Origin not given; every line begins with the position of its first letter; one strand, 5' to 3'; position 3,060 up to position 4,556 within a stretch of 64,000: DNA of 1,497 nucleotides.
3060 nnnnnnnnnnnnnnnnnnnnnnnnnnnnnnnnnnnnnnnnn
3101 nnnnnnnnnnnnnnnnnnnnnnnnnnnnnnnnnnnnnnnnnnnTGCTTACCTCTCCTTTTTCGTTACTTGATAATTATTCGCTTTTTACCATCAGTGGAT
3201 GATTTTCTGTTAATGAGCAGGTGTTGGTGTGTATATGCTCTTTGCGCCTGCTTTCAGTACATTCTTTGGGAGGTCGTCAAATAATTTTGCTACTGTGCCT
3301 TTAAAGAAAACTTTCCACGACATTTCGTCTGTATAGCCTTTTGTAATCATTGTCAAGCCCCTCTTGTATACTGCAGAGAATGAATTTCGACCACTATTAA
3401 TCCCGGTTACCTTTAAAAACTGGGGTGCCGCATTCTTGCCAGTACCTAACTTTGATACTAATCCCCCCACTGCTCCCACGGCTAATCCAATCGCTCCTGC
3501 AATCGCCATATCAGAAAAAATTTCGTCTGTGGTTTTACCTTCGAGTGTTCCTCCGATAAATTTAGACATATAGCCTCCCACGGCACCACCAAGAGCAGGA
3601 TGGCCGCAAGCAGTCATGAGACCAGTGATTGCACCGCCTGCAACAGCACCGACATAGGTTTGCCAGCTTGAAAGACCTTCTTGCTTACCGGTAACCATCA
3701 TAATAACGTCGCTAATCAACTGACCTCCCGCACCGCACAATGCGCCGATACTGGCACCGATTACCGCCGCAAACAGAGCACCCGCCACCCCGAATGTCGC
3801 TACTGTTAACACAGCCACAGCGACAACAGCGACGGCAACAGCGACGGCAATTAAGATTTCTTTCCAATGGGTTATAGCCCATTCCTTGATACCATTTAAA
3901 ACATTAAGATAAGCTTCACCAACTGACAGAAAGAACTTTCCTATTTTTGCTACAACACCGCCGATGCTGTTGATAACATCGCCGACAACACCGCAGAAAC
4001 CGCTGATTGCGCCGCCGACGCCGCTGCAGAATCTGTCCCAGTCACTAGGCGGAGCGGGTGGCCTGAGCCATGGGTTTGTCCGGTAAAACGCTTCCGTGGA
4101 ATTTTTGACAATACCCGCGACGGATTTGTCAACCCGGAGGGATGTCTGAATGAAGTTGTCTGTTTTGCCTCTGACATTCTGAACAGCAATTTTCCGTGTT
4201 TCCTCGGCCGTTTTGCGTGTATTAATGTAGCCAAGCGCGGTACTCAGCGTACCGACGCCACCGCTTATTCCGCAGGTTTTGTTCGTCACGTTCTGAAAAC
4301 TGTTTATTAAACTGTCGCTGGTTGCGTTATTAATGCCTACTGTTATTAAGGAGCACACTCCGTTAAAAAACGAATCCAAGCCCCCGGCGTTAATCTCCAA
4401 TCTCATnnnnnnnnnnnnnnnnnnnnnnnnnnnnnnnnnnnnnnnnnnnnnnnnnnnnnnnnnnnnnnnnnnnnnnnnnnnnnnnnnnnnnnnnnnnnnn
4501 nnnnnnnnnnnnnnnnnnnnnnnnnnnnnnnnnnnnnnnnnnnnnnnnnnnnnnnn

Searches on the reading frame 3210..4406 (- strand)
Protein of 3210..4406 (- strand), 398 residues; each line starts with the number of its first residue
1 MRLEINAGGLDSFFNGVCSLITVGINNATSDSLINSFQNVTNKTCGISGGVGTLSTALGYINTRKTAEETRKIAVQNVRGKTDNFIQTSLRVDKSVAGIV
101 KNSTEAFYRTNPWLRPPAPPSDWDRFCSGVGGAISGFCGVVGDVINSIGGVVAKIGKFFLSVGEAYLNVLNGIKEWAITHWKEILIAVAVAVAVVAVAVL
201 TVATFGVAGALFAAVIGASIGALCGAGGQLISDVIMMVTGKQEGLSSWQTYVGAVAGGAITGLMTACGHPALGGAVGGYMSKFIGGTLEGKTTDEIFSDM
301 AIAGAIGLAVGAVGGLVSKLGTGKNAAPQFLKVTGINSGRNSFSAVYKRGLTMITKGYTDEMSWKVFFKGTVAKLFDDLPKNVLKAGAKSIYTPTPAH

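Call 4: search_protein_families(library=ncbifam, proteins=[window:3210-4406:-], max_evalue=0.1)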
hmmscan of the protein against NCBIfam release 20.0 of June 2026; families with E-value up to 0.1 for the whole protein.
window:3210-4406:- (398 aa): 0 families

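Call 5: search_protein_families(library=pfam, proteins=[window:3213-4406:-], max_evalue=0.1)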
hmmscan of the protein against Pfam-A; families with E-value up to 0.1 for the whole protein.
window:3213-4406:- (398 aa): 0 families

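Call 9: find_homologous_proteins(query=window:3213-4406:-)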
Query window:3213-4406:- (398 aa): 26 proteins with E <= 0.001 among 8000 candidates.
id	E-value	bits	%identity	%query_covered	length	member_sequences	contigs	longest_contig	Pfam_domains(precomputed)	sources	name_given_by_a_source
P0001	2.5e-255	865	100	100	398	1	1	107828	-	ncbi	-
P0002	1.3e-149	517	63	99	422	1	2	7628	-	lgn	-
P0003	1.1e-58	217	37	99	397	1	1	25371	-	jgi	jgi:hypothetical protein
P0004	9.3e-55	204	47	71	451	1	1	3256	PF14410.13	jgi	jgi:hypothetical protein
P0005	2.2e-51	193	56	40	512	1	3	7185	-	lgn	-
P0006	5.0e-50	189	69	34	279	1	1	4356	-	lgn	-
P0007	7.7e-48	182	68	33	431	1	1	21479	-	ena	-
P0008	7.6e-47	178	68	33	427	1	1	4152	-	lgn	-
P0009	7.6e-46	175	43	65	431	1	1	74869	-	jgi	-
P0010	1.0e-45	175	58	37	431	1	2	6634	-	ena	-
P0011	1.0e-43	168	52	49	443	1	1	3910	-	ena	-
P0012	2.0e-43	167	41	72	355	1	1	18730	-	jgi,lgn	jgi:hypothetical protein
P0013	1.2e-42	165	63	32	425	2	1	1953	-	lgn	-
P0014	7.5e-42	162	64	33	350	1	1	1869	-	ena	-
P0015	1.0e-41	161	62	33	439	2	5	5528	-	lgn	-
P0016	1.1e-38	152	66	29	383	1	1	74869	-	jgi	-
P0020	8.9e-17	79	37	34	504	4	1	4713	PF03496.21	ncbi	-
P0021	2.4e-15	75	37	32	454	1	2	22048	PF03496.21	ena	-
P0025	3.8e-8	51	27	46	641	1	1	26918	-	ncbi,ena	-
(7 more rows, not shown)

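Call 16: list_cluster_members(proteins=[P0001, P0027])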
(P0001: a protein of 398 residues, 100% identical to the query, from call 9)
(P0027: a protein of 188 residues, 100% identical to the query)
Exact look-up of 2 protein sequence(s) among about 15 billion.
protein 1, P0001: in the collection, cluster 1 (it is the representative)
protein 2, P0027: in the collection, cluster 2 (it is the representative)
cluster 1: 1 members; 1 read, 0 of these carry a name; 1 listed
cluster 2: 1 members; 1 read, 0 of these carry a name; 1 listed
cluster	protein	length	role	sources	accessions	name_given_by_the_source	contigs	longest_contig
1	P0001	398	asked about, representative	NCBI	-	-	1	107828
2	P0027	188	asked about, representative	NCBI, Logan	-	-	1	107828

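Call 18: find_encoding_contigs(protein=P0009, flank=10000, max_places=2)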
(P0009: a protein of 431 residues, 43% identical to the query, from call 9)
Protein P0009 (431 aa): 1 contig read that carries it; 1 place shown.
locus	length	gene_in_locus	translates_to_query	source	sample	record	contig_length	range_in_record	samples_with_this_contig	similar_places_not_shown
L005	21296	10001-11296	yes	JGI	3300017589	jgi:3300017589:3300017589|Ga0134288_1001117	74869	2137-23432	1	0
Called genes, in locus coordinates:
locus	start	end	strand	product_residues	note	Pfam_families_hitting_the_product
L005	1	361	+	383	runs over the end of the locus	-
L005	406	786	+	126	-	-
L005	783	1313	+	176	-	-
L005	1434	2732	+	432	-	PF00515:TPR_1 (faint), PF07719:TPR_2 (faint), PF12895:ANAPC3 (weak), PF13414:TPR_11 (faint), PF13424:TPR_12 (faint), PF13428:TPR_14 (faint), PF13432:TPR_16 (weak), PF14559:TPR_19 (weak), +1 more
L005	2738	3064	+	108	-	-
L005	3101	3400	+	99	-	PF06013:WXG100 (weak), PF04740:LXG (weak)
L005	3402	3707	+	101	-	PF06013:WXG100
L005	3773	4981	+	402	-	-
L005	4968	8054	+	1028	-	PF01580:FtsK_SpoIIIE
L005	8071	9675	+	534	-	PF01580:FtsK_SpoIIIE (weak), PF13173:AAA_14 (faint)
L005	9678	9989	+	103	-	PF06013:WXG100 (weak)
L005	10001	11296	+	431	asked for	-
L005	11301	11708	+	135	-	-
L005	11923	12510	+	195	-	PF05076:SUFU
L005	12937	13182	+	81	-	-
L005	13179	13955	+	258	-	PF13672:PP2C_2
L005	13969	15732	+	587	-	PF00069:Pkinase, PF07714:PK_Tyr_Ser-Thr (weak)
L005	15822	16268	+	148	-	-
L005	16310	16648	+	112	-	-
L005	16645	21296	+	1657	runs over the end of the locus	PF19077:Big_13 (faint)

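Call 19: find_encoding_contigs(protein=P0021, flank=10000, max_places=2)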
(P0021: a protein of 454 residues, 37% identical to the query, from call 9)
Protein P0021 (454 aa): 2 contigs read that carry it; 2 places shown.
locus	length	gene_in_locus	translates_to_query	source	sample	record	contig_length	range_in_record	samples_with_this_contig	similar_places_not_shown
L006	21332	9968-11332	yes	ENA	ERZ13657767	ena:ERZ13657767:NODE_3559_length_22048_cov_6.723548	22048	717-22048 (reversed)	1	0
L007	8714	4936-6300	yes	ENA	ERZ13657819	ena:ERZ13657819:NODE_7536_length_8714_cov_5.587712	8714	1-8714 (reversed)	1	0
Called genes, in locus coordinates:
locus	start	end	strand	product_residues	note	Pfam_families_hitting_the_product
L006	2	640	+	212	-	?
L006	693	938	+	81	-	-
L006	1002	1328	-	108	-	PF01638:HxlR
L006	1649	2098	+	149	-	PF12641:Flavodoxin_3 (weak), PF12724:Flavodoxin_5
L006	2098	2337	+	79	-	-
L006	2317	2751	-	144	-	PF01609:DDE_Tnp_1 (weak)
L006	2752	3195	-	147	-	-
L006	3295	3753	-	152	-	-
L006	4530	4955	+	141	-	PF06782:UPF0236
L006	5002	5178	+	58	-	-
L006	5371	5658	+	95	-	-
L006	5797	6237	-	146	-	-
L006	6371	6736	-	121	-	-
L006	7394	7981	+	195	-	-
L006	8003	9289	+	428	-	-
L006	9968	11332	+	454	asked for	PF03496:ADPrib_exo_Tox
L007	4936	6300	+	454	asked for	PF03496:ADPrib_exo_Tox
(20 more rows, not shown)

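Call 20: find_encoding_contigs(protein=P0025, flank=10000, max_places=2)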
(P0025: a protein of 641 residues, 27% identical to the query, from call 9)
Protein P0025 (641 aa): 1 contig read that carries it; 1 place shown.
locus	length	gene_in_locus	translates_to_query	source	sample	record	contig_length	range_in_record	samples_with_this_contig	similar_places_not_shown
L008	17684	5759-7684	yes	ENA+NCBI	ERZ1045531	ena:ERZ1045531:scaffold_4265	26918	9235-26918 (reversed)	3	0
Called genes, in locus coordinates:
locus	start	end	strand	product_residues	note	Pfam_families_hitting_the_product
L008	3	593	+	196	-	?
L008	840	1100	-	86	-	PF05402:PqqD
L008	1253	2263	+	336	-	PF13353:Fer4_12 (weak), PF04055:Radical_SAM, PF13186:SPASM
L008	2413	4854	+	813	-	PF22058:X25_BaPul_like (faint), PF00404:Dockerin_1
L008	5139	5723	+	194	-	-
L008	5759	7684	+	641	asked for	-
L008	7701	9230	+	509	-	-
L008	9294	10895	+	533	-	PF00515:TPR_1 (faint), PF07719:TPR_2 (faint), PF13181:TPR_8 (faint), PF13371:TPR_9 (faint), PF13424:TPR_12 (faint), PF13428:TPR_14 (faint), PF13432:TPR_16 (weak), PF14559:TPR_19 (faint), +3 more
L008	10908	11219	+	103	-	-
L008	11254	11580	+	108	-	-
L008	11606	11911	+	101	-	PF06013:WXG100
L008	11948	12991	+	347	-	-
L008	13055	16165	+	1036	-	PF01580:FtsK_SpoIIIE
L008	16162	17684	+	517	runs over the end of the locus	PF01580:FtsK_SpoIIIE, PF01637:ATPase_2 (faint), PF13173:AAA_14 (faint)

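Call 32: predict_structure(alignment_id=A1)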
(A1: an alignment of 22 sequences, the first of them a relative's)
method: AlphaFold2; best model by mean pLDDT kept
length: 398 residues; sequences in the alignment: 22
mean_pLDDT: 52.0   pTM: 0.31
mean pLDDT of the five models: 52.0, 51.2, 48.9, 46.8, 46.6
residues with pLDDT >= 90: 0; 70-90: 60; 50-70: 147; < 50: 191
segments of 3 or more residues with pLDDT < 50: 1-12, 15-20, 126-175, 183-219, 307-309, 313-343, 366-368, 370-372, 374-398
pLDDT, mean of each block of 10 residues (from residue 1): 37 49 58 71 59 66 73 71 71 74 76 76 45 35 35 35 37 46 47 40 34 45 56 54 66 66 62 62 65 55 48 45 31 29 51 52 48 45 32 27
secondary structure, 60 per line:
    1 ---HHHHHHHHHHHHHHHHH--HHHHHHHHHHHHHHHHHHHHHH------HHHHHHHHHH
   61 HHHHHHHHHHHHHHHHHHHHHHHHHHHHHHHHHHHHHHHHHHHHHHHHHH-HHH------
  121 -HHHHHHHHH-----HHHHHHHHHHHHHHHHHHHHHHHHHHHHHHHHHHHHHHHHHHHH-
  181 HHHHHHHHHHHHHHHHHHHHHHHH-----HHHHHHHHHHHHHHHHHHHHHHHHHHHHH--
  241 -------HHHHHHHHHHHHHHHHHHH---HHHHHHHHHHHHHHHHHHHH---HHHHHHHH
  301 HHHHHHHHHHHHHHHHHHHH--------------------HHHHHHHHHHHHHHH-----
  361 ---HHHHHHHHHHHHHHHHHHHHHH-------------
elements in order: H4-20 H23-44 H51-110 H122-130 H136-179 H181-204 H210-238 H248-266 H270-289 H293-320 H341-355 H364-385

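Call 39: find_related_loci(query=A1, collection=genome_contigs, flank=6000)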
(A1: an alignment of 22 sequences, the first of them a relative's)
Query A1 (398 aa) in genome_contigs; peptide patterns used: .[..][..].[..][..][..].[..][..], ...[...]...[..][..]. (x = any residue, [..] = any of these).
54 stretches matched a pattern; 30 encode a relative of the query (tblastn E <= 1e-3); 26 distinct loci.
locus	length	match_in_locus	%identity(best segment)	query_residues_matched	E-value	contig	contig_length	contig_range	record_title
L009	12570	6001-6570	33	1-200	4e-27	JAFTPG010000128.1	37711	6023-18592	MAG: Ruminococcus sp. isolate RGIG4025 Roe_deer_Cecum-5__c574878, whole genome shotgun sequence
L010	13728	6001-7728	33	1-238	2e-25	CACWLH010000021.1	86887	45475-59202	MAG: uncultured Erysipelotrichaceae bacterium isolate RUG10685 genome assembly, contig: RUG10685_asm_21, whole genome sh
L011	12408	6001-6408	41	1-128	1e-25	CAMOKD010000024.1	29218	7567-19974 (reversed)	MAG: uncultured Clostridia bacterium isolate SRR873601_bin.87_metaWRAP_v1.3_MAG genome assembly, contig: NODE_3779_lengt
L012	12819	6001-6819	26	1-264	2e-24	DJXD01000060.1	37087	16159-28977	MAG TPA_asm: Ruminococcus sp. UBA7013 UBA7013_contig_90316, whole genome shotgun sequence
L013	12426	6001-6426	37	1-135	2e-24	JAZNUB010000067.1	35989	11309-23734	MAG: Eubacteriales bacterium isolate T1900044800_TS20190266.MAGScoT_cleanbin_000005 SGB_2703_k141_121818, whole genome s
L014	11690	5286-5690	39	1-127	2e-24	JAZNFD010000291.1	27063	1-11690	MAG: Acutalibacteraceae bacterium isolate T1900044715_TS20190181.MAGScoT_cleanbin_000035 SGB_1870_k141_1694546, whole ge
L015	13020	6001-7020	28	1-307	3e-23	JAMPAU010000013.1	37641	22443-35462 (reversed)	MAG: Ruminococcus flavefaciens isolate NALB_7813_7 Scaffold_#13__SCF_013___37641_bp, whole genome shotgun sequence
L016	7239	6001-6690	29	1-234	6e-23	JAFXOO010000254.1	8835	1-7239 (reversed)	MAG: Oscillospiraceae bacterium isolate RGIG6603 Sheep_Rumen-1__c803757, whole genome shotgun sequence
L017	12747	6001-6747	29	1-290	8e-21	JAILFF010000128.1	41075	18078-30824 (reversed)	MAG: Ruminococcus sp. isolate RUI065 k141_7956472_flag=1_multi=11.0000_len=41075, whole genome shotgun sequence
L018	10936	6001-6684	29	1-234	7e-21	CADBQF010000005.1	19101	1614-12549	MAG: Ruminococcus flavefaciens isolate RUG14191 genome assembly, contig: RUG14191_asm_5, whole genome shotgun sequence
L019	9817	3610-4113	34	1-173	2e-20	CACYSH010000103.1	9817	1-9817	MAG: uncultured Ruminococcus sp. isolate RUG12221 genome assembly, contig: RUG12221_asm_103, whole genome shotgun sequen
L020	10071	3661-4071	34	1-130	7e-20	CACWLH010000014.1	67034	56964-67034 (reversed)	MAG: uncultured Erysipelotrichaceae bacterium isolate RUG10685 genome assembly, contig: RUG10685_asm_14, whole genome sh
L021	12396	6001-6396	34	1-128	8e-19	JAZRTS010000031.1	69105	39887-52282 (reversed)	MAG: Eubacteriales bacterium isolate T1900045339_YK20190028.MAGScoT_cleanbin_000009 SGB_6645_k141_1937475, whole genome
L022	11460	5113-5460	38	1-116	4e-18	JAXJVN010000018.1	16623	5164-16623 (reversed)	MAG: Eubacterium sp. isolate DOME_MAG_5690 5690_C0338_k141_17490, whole genome shotgun sequence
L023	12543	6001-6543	29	1-212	2e-17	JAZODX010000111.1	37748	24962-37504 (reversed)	MAG: Eubacteriales bacterium isolate T1900044750_TS20190416.MAGScoT_cleanbin_000096 SGB_2195_k141_1018632, whole genome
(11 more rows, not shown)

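Call 43: search_protein_families(library=pfam, alignment_id=A1, max_evalue=1)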
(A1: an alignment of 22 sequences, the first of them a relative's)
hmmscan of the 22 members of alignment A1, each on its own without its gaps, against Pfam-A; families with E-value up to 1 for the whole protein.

A. member 1, P0001 (398 aa): 0 families

B. families by the number of members that match (of 22 scanned): 38 families (the first 25 are shown)
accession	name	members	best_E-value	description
PF20990.2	DUF2207_C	5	0.0029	Predicted membrane protein (DUF2207) C-terminal domain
PF03496.20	ADPrib_exo_Tox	2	1.1e-25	ADP-ribosyltransferase exoenzyme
PF04513.17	Baculo_PEP_C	2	0.00029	Baculovirus polyhedron envelope protein, PEP, C terminus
PF20237.3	DUF6594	2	0.0013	Family of unknown function (DUF6594)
PF09718.15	Tape_meas_lam_C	2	0.014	Lambda phage tail tape-measure protein (Tape_meas_lam_C)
PF13292.11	DXP_synthase_N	2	0.023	1-deoxy-D-xylulose-5-phosphate synthase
PF14410.12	GH-E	1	1.2e-09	HNH/ENDO VII superfamily nuclease with conserved GHE residues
PF01129.24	ART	1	0.00031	NAD:arginine ADP-ribosyltransferase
PF07544.18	Med9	1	0.0018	RNA polymerase II transcription mediator complex subunit 9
PF13441.11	Gly-zipper_YMGG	1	0.0023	YMGG-like Gly-zipper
PF02181.28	FH2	1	0.0082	Formin Homology 2 Domain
PF20585.4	Pectate_lyase_5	1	0.009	Putative pectate lyase-like adhesive domain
PF06473.17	FGF-BP1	1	0.023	FGF binding protein 1 (FGF-BP1)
PF02267.23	Rib_hydrolayse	1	0.03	ADP-ribosyl cyclase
PF14015.11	DUF4231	1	0.073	Protein of unknown function (DUF4231)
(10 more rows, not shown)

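Call 44: search_solved_structures(query=A1, max_evalue=10)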
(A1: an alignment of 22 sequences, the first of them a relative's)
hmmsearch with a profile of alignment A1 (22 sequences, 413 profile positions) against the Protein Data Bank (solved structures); distinct sequences matched with E-value up to 10: 12.
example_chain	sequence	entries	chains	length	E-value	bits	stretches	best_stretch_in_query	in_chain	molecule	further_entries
7nmq_A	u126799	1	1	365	0.0032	20.3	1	139-240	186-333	Hemolysin BL lytic component L1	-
8fmw_AL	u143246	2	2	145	0.04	16.7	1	113-165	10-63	50S ribosomal protein L13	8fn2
9ze4_M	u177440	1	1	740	0.23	14.2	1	164-241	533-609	N4 gp53-like protein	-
7pty_A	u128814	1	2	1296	0.37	13.5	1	194-349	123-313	Delta-latroinsectotoxin-Lt1a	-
25vf_9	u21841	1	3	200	0.51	13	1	158-195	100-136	Putative phage tail assembly protein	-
8iyk_I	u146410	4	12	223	0.63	12.7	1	162-249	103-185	Tail tip assembly protein I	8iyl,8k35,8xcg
8bgm_B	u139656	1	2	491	0.79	12.4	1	154-202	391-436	Toxin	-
3jvg_A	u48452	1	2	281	1.5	11.5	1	111-129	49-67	T-cell surface glycoprotein CD1A1 antigen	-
9miy_A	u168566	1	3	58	1.5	11.5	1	146-181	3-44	Pre-glycoprotein polyprotein GP complex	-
2f95_B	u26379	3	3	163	1.5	11.4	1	178-299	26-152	Sensory rhodopsin II transducer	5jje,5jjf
7alw_A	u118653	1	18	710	3.6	10.2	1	144-213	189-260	Low calcium response protein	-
4v7h_BF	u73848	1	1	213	7.8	9.1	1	166-218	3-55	60S ribosomal protein L7(A)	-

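Call 46: search_protein_representatives(alignment_id=A1)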
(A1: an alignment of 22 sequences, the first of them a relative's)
Query: 22 sequences, 413 profile positions. Proteins with E-value up to 0.001 (for the whole library): 1093; up to 1e-10: 659; up to 1e-30: 284. The best 150 are listed.
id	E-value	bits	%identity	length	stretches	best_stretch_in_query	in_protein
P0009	3.7e-152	524.1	-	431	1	1-401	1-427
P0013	1.0e-135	469.9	-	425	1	1-412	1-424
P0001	3.1e-116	405.8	-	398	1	1-398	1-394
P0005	4.3e-109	382.2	-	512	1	1-408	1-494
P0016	7.8e-104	364.9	-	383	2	1-202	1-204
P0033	1.4e-101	357.4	-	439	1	1-287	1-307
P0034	3.1e-99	349.7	-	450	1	1-324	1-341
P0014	9.8e-99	348.1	-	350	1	1-275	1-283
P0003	1.8e-97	344.0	-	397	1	1-397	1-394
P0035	6.8e-97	342.0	-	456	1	1-355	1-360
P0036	4.4e-93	329.5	-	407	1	1-311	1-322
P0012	5.7e-92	325.8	-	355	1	1-309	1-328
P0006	6.2e-91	322.4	-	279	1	1-280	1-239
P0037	1.5e-89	317.8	-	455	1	1-397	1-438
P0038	1.7e-89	317.6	-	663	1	1-386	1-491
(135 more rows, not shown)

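Call 69: find_encoding_contigs(protein=P0016, flank=3000, max_places=2)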
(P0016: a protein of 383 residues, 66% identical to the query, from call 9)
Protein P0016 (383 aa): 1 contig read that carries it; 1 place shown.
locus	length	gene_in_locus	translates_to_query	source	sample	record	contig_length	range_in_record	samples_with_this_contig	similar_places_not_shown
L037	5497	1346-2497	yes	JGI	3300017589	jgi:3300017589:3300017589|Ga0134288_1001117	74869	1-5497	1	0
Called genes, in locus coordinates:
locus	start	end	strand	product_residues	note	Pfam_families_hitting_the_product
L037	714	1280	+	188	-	-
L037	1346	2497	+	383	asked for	-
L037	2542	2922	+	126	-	-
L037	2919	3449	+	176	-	-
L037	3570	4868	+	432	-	PF00515:TPR_1 (faint), PF07719:TPR_2 (faint), PF12895:ANAPC3 (weak), PF13414:TPR_11 (faint), PF13424:TPR_12 (faint), PF13428:TPR_14 (faint), PF13432:TPR_16 (weak), PF14559:TPR_19 (weak), +1 more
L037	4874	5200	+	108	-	-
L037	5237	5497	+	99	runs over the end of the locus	PF06013:WXG100 (weak), PF04740:LXG (weak)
